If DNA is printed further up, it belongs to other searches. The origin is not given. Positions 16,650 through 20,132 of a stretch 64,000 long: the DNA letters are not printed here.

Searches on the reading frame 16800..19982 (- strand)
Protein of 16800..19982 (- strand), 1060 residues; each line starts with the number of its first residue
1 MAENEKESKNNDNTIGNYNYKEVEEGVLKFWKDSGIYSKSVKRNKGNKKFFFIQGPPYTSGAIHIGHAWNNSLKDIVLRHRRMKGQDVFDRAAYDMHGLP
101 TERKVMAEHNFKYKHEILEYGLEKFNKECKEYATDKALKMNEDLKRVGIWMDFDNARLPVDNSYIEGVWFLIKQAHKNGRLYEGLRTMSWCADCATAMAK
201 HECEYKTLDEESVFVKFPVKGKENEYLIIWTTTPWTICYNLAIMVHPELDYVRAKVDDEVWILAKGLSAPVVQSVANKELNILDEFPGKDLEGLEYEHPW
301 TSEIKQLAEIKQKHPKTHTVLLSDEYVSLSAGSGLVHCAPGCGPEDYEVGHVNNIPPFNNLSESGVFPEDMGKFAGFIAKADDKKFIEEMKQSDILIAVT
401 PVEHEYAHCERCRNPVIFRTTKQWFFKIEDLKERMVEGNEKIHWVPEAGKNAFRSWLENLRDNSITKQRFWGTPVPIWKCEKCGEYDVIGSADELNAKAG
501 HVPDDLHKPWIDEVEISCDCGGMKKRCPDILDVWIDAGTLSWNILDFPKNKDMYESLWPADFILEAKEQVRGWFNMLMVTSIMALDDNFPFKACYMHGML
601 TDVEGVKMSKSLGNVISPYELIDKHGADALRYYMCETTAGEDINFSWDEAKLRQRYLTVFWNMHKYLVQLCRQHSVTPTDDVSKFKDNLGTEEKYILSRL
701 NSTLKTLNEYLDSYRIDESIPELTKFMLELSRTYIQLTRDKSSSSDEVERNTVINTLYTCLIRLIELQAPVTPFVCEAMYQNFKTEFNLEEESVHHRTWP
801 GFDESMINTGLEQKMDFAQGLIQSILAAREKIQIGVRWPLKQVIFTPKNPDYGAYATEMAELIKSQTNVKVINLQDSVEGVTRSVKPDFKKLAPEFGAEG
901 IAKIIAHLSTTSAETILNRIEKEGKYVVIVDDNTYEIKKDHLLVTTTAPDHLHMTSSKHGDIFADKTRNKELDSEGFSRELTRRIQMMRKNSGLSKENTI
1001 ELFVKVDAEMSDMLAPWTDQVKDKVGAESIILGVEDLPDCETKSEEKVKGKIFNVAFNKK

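Call 89: search_protein_families(library=pfam, proteins=[window:16800-19982:-], max_evalue=0.00001)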
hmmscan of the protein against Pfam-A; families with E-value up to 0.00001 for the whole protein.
window:16800-19982:- (1060 aa): 5 families
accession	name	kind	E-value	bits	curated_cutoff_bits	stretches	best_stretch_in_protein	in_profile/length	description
PF00133.28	tRNA-synt_1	-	9.1e-113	377.6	22.7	1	27-646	2-414/414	tRNA synthetases class I (I, L, M and V)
PF08264.19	Anticodon_1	-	1.7e-28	99.8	25.1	1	693-842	1-146/148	Anticodon-binding domain of tRNA ligase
PF09334.17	tRNA-synt_1g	-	6.4e-26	91.5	20.1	3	551-651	269-372/391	tRNA synthetases class I (M)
PF19302.4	DUF5915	-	1.2e-23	84.1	27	1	861-1055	2-190/195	Domain of unknown function (DUF5915)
PF01406.26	tRNA-synt_1e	-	6.7e-08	32.7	27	1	589-647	235-293/301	tRNA synthetases class I (C) catalytic domain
